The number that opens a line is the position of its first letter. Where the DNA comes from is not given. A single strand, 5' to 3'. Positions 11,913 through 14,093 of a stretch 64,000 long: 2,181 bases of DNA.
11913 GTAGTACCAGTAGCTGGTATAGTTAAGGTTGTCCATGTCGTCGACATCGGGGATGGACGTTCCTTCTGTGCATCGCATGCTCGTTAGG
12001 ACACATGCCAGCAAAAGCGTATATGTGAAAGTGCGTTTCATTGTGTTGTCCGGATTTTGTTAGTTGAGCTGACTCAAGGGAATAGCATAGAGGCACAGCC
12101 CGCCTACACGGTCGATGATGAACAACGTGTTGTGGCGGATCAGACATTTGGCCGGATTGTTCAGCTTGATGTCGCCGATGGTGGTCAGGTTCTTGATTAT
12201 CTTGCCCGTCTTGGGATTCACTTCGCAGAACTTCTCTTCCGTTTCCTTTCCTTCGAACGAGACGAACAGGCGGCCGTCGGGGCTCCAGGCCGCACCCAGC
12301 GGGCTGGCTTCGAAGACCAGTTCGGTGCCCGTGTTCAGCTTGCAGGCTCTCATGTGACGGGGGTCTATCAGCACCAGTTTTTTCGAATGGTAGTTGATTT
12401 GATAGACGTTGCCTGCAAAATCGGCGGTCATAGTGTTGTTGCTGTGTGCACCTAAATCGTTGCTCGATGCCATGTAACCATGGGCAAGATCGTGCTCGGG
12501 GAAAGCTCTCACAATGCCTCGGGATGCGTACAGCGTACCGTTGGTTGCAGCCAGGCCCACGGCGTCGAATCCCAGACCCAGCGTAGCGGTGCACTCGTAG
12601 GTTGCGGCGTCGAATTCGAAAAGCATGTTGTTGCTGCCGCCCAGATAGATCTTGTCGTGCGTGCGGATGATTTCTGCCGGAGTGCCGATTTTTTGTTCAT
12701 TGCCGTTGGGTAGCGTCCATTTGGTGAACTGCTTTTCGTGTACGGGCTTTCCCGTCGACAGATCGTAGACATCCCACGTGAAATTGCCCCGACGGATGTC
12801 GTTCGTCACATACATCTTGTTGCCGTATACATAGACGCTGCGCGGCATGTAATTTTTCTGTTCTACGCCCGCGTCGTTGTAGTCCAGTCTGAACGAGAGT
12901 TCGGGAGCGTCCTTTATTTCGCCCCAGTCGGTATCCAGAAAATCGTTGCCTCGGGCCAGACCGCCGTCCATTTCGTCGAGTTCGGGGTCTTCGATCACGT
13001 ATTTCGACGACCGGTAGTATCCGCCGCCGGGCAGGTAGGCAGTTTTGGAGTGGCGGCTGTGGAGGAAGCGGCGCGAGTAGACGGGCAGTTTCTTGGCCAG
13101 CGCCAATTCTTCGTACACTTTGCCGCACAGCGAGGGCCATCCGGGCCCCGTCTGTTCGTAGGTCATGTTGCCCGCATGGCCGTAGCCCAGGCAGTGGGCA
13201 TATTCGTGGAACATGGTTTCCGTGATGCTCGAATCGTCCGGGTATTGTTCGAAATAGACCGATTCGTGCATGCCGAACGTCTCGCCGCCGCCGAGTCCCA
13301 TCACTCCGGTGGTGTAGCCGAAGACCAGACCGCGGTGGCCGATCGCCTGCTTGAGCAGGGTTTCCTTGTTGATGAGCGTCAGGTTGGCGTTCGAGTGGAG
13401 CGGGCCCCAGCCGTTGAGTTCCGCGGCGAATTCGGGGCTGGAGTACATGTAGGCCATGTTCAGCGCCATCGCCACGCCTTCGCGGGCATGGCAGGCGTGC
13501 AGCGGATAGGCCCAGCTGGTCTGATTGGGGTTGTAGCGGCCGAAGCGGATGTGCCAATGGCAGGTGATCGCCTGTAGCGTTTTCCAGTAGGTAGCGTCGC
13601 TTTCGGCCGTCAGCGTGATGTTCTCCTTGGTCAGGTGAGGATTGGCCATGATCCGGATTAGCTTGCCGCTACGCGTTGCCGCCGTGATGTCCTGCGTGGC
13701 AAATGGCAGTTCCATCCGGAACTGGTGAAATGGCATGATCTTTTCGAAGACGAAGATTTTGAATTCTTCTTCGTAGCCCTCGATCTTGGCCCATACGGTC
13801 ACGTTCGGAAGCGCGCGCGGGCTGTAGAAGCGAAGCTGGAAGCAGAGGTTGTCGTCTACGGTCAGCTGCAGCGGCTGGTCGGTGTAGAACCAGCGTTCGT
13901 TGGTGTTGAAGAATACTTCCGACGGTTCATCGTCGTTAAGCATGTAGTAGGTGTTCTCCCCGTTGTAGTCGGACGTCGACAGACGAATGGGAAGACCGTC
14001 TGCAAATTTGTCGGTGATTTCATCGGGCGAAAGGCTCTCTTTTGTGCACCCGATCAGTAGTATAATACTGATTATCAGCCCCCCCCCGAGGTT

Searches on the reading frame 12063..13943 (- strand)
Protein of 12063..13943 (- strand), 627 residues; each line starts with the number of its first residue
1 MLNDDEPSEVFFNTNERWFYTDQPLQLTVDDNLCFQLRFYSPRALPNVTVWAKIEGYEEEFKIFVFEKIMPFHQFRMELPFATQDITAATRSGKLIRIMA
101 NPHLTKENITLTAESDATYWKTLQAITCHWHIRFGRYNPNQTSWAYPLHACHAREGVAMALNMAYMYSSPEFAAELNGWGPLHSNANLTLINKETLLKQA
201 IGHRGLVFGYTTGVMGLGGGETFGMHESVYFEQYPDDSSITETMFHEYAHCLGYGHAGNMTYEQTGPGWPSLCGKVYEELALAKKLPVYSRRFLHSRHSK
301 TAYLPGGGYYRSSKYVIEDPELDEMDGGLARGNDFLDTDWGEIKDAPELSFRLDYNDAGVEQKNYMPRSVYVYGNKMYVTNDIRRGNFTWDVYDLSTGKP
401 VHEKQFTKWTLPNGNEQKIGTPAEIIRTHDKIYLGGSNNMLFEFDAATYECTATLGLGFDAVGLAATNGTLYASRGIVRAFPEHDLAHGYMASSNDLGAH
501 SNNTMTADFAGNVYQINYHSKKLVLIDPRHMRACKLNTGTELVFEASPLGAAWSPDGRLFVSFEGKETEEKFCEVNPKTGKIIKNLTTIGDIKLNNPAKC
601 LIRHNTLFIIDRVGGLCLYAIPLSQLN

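Call 18: find_encoding_contigs(protein=window:12063-13943:-, flank=1500, max_places=10)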
Protein window:12063-13943:- (627 aa): no gene with exactly this product is on record in the collection.
